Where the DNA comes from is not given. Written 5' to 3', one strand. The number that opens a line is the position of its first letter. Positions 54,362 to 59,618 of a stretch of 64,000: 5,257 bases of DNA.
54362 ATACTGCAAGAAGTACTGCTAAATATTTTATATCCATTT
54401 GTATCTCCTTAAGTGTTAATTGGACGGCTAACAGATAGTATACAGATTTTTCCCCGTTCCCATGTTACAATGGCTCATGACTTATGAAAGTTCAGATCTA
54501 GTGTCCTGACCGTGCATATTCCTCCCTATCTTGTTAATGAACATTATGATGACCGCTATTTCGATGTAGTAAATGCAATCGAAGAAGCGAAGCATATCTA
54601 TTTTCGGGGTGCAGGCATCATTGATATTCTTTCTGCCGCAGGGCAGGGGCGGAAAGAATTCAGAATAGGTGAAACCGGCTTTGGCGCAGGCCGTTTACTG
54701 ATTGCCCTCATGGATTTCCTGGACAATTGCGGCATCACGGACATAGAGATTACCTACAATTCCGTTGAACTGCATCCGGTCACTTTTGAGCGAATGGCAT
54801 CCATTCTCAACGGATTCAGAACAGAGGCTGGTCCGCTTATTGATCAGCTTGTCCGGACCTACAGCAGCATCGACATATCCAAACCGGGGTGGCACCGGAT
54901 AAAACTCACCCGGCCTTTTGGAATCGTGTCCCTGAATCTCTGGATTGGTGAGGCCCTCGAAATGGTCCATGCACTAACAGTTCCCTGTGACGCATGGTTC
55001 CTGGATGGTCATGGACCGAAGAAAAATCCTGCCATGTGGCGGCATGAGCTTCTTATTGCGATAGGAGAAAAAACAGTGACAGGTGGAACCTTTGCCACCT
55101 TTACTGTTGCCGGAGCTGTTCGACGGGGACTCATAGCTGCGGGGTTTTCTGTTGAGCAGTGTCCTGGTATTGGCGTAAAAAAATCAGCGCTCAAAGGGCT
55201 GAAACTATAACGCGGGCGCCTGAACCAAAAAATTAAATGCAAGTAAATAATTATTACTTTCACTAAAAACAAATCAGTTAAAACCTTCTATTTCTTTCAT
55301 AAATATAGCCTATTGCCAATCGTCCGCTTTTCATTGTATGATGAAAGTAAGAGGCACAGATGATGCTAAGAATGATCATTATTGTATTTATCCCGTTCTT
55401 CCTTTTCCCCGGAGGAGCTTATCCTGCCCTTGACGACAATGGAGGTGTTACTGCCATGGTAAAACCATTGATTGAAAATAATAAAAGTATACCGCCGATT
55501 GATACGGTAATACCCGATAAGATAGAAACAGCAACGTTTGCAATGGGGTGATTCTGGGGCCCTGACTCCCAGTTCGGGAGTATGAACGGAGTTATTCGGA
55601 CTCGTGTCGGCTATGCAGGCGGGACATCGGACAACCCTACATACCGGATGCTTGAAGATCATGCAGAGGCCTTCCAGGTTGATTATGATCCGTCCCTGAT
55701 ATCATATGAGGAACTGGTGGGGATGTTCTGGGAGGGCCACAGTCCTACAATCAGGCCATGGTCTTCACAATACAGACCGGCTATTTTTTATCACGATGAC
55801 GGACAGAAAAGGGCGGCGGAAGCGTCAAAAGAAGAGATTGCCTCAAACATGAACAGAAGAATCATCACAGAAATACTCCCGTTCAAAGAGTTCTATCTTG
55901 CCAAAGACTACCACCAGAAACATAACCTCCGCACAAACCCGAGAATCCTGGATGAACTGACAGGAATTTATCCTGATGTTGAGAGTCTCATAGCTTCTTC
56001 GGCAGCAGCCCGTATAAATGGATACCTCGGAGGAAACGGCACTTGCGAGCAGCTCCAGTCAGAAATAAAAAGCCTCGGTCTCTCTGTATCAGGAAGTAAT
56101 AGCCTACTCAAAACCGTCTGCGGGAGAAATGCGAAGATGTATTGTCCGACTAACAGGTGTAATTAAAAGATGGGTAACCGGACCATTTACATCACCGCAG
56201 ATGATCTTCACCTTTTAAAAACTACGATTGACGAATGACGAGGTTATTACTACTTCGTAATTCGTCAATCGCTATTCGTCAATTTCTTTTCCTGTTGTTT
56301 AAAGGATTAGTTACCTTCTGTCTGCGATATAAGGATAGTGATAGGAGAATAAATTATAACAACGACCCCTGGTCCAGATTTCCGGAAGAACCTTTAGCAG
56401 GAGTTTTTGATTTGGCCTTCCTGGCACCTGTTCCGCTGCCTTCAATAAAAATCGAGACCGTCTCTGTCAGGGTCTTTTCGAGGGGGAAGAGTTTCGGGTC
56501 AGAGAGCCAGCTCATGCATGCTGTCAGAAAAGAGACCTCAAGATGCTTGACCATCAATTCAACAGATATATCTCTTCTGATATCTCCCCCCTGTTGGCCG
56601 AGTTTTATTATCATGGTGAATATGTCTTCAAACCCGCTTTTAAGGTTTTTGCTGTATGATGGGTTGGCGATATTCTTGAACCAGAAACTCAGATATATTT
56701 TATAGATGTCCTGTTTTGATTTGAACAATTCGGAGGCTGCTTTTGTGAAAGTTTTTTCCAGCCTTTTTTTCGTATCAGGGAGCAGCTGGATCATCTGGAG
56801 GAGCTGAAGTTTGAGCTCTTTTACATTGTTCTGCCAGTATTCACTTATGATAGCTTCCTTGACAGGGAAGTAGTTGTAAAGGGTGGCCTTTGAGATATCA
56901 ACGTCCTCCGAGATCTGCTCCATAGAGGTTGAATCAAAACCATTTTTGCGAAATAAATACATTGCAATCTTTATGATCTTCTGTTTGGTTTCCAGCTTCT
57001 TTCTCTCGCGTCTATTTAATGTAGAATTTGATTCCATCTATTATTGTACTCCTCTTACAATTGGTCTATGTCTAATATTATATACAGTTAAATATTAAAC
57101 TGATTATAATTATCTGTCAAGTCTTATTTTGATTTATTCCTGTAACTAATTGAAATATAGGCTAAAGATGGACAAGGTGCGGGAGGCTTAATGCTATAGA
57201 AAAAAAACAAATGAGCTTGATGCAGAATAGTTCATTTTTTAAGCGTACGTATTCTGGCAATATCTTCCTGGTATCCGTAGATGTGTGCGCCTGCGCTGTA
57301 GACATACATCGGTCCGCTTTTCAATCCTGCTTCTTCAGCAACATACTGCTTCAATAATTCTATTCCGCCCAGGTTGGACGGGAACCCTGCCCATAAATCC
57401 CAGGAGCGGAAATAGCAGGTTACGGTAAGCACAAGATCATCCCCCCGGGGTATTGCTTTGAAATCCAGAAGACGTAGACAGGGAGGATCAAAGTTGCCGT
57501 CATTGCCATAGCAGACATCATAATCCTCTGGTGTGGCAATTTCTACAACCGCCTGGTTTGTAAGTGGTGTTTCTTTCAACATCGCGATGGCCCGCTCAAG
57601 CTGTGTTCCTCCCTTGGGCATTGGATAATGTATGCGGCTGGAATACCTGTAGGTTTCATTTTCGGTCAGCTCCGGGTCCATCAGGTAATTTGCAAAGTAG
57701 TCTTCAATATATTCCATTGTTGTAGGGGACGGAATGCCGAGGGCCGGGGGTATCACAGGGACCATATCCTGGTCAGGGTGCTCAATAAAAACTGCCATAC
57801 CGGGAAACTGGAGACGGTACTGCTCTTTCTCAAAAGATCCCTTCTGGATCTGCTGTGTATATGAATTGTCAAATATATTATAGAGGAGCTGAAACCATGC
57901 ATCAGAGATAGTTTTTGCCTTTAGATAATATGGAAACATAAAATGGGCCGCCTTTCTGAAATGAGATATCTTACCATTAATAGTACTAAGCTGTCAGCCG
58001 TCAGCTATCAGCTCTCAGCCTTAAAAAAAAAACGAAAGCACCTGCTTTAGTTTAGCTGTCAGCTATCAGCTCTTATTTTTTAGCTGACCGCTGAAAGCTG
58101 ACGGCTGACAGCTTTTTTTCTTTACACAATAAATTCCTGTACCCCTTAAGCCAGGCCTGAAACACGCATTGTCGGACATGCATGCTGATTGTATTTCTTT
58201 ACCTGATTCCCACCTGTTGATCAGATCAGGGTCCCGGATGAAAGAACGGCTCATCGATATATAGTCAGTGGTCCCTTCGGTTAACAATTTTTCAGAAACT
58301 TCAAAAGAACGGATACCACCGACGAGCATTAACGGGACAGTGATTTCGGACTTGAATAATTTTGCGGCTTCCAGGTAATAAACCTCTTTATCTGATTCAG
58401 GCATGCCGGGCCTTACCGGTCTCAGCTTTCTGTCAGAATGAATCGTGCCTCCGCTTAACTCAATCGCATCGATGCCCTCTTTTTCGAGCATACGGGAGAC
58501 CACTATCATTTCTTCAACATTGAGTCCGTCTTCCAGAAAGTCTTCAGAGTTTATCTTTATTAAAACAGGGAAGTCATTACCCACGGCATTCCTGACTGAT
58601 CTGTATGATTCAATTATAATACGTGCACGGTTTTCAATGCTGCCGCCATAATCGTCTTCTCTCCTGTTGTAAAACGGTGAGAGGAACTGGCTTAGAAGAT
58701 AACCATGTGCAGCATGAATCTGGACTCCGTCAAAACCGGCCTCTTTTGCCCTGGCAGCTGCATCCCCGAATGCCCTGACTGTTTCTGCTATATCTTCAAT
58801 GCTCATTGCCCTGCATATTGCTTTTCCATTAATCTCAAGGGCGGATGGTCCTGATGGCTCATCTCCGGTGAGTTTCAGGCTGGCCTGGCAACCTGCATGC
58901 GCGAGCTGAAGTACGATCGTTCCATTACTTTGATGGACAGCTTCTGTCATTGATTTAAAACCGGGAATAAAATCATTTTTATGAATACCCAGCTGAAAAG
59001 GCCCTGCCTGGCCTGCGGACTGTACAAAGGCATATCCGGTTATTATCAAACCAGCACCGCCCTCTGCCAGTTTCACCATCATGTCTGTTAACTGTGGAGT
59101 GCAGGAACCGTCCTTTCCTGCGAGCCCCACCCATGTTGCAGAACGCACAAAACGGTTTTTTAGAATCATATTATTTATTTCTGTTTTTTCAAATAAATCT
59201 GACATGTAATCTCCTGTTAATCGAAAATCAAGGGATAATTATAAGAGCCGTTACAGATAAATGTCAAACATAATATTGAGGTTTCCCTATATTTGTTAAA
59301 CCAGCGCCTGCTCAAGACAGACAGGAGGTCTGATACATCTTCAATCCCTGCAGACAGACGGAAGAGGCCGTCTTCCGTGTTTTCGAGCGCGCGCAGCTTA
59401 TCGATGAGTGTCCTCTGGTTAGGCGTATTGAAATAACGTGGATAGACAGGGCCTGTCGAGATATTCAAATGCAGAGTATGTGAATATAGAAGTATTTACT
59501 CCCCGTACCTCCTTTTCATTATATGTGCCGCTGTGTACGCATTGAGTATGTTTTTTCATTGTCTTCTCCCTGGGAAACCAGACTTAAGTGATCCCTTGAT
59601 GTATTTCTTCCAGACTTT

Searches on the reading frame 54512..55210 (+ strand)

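Call 52: search_protein_families(library=pfam, proteins=[window:54512-55210:+], max_evalue=0.00001)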
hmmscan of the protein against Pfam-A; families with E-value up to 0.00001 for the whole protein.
window:54512-55210:+ (232 aa): 1 family
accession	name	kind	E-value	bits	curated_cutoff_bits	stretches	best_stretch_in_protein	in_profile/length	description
PF05430.17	Methyltransf_30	-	9.3e-31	106.8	22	1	111-231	8-123/124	S-adenosyl-L-methionine-dependent methyltransferase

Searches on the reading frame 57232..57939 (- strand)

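Call 26: search_protein_families(library=pfam, proteins=[window:57232-57939:-], max_evalue=1)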
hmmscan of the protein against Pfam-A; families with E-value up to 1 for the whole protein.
window:57232-57939:- (235 aa): 1 family
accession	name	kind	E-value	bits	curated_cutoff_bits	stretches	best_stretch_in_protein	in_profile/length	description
PF00303.24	Thymidylat_synt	-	2.4e-10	40.5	24.3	1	107-224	105-214/266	Thymidylate synthase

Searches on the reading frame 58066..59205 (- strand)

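Call 26: search_protein_families(library=pfam, proteins=[window:58066-59205:-], max_evalue=1)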
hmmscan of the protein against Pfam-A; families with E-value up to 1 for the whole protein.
window:58066-59205:- (379 aa): 5 families
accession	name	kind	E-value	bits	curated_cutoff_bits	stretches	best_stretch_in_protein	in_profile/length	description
PF00724.26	Oxidored_FMN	-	2.1e-71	241.4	27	1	3-337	1-340/342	NADH:flavin oxidoreductase / NADH oxidase family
PF00977.27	His_biosynth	-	0.0011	18.8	23.6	1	279-334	63-117/228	Histidine biosynthesis protein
PF01207.24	Dus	-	0.034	13.7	20.4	1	186-331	99-226/311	Dihydrouridine synthase (Dus)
PF13378.12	MR_MLE_C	-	0.15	12.2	29.4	1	148-249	4-76/219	Enolase C-terminal domain-like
PF20116.4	DUF6506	-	0.2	12.6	27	1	229-256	35-62/96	Family of unknown function (DUF6506)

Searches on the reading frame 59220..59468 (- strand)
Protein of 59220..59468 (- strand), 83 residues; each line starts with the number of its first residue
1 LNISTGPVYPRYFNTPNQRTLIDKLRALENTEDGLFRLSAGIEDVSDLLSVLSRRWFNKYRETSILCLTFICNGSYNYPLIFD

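Call 26: search_protein_families(library=pfam, proteins=[window:59220-59468:-], max_evalue=1)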
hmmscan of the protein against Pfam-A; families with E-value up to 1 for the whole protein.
seq(83 aa): 1 family
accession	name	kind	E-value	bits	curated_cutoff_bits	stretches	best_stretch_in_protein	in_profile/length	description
PF01053.26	Cys_Met_Meta_PP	-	0.01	14.8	27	1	23-51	347-375/381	Cys/Met metabolism PLP-dependent enzyme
